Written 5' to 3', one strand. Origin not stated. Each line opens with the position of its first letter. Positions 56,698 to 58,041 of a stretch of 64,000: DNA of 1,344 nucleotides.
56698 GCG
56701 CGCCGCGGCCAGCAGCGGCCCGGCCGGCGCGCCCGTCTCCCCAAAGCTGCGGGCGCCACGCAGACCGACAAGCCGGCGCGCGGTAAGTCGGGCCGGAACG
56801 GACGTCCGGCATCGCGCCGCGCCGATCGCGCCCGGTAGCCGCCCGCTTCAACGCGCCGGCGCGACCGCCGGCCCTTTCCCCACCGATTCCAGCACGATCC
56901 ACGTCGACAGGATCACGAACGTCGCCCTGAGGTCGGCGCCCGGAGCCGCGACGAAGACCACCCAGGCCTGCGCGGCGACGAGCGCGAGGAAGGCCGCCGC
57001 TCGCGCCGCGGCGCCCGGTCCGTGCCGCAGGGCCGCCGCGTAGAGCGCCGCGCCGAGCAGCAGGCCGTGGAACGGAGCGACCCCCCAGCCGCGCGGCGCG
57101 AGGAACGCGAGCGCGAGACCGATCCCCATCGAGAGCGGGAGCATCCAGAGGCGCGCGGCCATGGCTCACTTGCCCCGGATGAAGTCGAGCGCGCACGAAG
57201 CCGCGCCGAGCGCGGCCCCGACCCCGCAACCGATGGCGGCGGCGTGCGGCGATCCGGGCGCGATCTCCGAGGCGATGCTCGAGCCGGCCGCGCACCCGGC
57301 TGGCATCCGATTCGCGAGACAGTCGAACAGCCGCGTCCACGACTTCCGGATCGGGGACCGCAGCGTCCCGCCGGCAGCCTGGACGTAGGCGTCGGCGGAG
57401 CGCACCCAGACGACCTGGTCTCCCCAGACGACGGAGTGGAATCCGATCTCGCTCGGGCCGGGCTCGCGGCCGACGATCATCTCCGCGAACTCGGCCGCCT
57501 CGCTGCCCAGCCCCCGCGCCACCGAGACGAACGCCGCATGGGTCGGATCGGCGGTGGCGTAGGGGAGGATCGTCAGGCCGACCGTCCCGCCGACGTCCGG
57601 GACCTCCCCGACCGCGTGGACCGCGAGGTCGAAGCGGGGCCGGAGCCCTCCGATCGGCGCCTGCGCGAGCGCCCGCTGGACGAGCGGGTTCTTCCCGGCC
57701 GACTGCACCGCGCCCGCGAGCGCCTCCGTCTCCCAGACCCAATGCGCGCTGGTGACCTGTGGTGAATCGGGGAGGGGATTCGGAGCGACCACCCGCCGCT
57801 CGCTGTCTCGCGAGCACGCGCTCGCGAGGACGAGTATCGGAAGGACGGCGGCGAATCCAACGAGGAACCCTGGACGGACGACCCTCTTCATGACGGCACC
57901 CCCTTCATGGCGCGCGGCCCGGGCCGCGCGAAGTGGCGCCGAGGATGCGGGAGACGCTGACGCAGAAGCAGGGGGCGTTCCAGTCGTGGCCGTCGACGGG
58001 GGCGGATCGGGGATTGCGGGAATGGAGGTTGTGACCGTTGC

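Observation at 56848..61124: Minus-strand unit encoding a 950-aa uncharacterised secreted protein, a lipoprotein and a small membrane protein, with a palindromic SD-containing divergent promoter shared with asd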

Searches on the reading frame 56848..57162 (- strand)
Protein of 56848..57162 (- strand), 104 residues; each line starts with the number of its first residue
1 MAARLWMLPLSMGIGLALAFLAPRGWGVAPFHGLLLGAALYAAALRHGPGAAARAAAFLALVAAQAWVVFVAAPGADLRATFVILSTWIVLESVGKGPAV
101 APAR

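Call 3: search_protein_families(library=pfam, proteins=[window:56848-57162:-], max_evalue=1)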
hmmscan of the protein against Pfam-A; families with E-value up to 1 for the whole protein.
window:56848-57162:- (104 aa): 2 families
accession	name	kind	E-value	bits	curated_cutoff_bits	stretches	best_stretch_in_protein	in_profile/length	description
PF00689.26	Cation_ATPase_C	-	0.028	14.6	27.3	1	21-72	71-103/175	Cation transporting ATPase, C-terminus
PF11992.13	TgpA_N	-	0.99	8.8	30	0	14-75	112-183/333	TgpA N-terminal domain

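Call 4: search_protein_families(library=ncbifam, proteins=[window:56848-57162:-], max_evalue=1)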
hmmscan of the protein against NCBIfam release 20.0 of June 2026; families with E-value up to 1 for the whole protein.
window:56848-57162:- (104 aa): 0 families

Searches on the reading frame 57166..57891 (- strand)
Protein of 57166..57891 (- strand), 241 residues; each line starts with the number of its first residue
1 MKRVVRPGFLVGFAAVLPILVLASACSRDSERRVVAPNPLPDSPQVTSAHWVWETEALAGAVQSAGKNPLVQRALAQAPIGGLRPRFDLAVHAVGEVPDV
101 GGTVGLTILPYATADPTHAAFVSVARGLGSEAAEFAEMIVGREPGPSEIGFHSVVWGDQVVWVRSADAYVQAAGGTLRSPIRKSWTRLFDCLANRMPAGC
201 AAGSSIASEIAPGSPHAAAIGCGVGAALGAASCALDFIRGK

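Call 3: search_protein_families(library=pfam, proteins=[window:57166-57891:-], max_evalue=1)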
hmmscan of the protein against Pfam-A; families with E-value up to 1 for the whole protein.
window:57166-57891:- (241 aa): 0 families

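Call 4: search_protein_families(library=ncbifam, proteins=[window:57166-57891:-], max_evalue=1)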
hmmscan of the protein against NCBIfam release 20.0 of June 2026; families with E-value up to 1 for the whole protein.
window:57166-57891:- (241 aa): 0 families

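Call 16: find_homologous_proteins(query=window:57166-57891:-)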
Query window:57166-57891:- (241 aa): 32 proteins with E <= 0.001 among 5807 candidates.
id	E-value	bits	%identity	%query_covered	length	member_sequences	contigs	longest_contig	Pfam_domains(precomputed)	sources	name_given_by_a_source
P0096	5.9e-153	525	100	100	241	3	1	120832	-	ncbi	ncbi:MAG: hypothetical protein ACM3PF_09125 [Bacteroidota bacterium]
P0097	2.1e-106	373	72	99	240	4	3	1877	-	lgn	-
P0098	4.3e-103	362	71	98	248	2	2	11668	-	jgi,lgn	jgi:hypothetical protein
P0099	7.6e-103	361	71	97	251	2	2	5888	-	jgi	jgi:hypothetical protein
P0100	8.5e-103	361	71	97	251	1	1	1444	-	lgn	-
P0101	5.8e-99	349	67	100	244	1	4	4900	-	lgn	-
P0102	1.9e-97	344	66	100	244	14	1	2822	-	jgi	-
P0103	3.6e-97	343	66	97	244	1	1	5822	-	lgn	-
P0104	1.2e-96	341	67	97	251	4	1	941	-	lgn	-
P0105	2.4e-94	334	67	97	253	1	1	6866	-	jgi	jgi:hypothetical protein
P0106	4.4e-94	333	66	96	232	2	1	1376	-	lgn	-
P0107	9.3e-94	332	65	97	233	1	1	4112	-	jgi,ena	-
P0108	3.1e-90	320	66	93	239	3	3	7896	-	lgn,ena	-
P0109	1.4e-87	311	63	90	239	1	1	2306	-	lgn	-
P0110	6.0e-85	303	61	98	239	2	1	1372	-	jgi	jgi:hypothetical protein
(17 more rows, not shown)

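Call 50: predict_structure(alignment_id=A4)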
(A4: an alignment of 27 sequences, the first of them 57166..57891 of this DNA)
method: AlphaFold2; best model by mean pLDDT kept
length: 241 residues; sequences in the alignment: 27
mean_pLDDT: 76.6   pTM: 0.68
mean pLDDT of the five models: 76.6, 76.4, 75.9, 74.2, 72.9
residues with pLDDT >= 90: 77; 70-90: 102; 50-70: 29; < 50: 33
segments of 3 or more residues with pLDDT < 50: 1-6, 15-17, 19-38
pLDDT, mean of each block of 10 residues (from residue 1): 47 48 40 39 61 82 94 94 92 86 91 93 91 93 94 83 88 78 58 77 79 79 75 77 60
secondary structure, 60 per line:
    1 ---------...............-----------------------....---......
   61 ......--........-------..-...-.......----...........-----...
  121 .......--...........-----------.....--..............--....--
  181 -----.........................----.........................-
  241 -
elements in order: H10-24 E48-51 H55-66 H69-76 E91-97 E102-112 E118-127 E130-140 E152-156 E159-172 E175-178 H186-210 H215-239

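Call 68: find_homologous_proteins(query=A2, max_evalue=0.01)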
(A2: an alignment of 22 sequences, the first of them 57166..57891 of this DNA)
Query A2 (22 sequences) (241 aa, profile of the alignment): 44 proteins with E <= 0.01 among 8000 candidates.
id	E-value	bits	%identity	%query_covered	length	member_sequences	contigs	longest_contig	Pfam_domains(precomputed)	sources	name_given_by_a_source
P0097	2.7e-108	379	72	99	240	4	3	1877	-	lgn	-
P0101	4.3e-108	378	67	100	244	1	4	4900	-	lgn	-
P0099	1.0e-106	373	71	97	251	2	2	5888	-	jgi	jgi:hypothetical protein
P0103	1.6e-106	373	66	97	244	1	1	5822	-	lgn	-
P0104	5.6e-106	371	67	97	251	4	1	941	-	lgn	-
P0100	7.5e-106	371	71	97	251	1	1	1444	-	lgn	-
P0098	1.1e-105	370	71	98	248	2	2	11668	-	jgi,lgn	jgi:hypothetical protein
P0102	2.1e-105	369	66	100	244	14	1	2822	-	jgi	-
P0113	4.4e-105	368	59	100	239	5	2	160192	-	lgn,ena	-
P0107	1.8e-104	366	65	97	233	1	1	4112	-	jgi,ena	-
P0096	2.1e-104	366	100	100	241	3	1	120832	-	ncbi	ncbi:MAG: hypothetical protein ACM3PF_09125 [Bacteroidota bacterium]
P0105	3.0e-104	365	67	97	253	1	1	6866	-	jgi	jgi:hypothetical protein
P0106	5.8e-104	364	66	96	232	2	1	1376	-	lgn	-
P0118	6.2e-103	361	57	95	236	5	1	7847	-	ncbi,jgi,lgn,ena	-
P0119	8.4e-102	357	55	90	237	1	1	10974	-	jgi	jgi:hypothetical protein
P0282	1.1e-51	193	33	77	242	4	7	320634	-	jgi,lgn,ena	-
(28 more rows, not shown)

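Call 97: find_encoding_contigs(protein=P0282, flank=7000, max_places=2)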
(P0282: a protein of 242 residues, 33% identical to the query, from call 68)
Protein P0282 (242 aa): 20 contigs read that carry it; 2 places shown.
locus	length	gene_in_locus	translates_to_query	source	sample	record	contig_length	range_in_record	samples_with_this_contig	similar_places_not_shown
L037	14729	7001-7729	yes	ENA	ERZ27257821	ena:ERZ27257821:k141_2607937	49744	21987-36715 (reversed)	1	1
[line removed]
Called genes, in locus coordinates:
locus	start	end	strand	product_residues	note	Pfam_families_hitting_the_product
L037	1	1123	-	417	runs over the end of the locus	-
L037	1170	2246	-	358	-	PF00930:DPPIV_N (weak), PF25174:Beta-prop_THOC3 (faint), PF26549:Tricorn_N, PF26550:Tricorn_2nd, PF02897:Peptidase_S9_N (faint), PF07676:PD40, PF26549:Tricorn_N, PF07676:PD40 (weak)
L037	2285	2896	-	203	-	PF00300:His_Phos_1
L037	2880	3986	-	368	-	PF01118:Semialdhyde_dh, PF02774:Semialdhyde_dhC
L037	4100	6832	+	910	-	-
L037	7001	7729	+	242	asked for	-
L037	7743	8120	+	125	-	-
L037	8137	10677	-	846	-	PF02190:LON_substr_bdg, PF00004:AAA, PF07728:AAA_5 (weak), PF22667:Lon_lid, PF05362:Lon_C, PF13541:ChlI (weak)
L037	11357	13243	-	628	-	PF14827:dCache_3 (weak), PF00672:HAMP, PF00512:HisKA, PF02518:HATPase_c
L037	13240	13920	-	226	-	PF13473:Cupredoxin_1 (weak)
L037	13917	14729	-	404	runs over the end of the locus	-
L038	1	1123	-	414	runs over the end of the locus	?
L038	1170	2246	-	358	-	PF00930:DPPIV_N (weak), PF25174:Beta-prop_THOC3 (faint), PF26549:Tricorn_N, PF26550:Tricorn_2nd, PF02897:Peptidase_S9_N (faint), PF07676:PD40, PF26549:Tricorn_N, PF07676:PD40 (weak)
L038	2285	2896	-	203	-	PF00300:His_Phos_1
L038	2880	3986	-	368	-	PF01118:Semialdhyde_dh, PF02774:Semialdhyde_dhC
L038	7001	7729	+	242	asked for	-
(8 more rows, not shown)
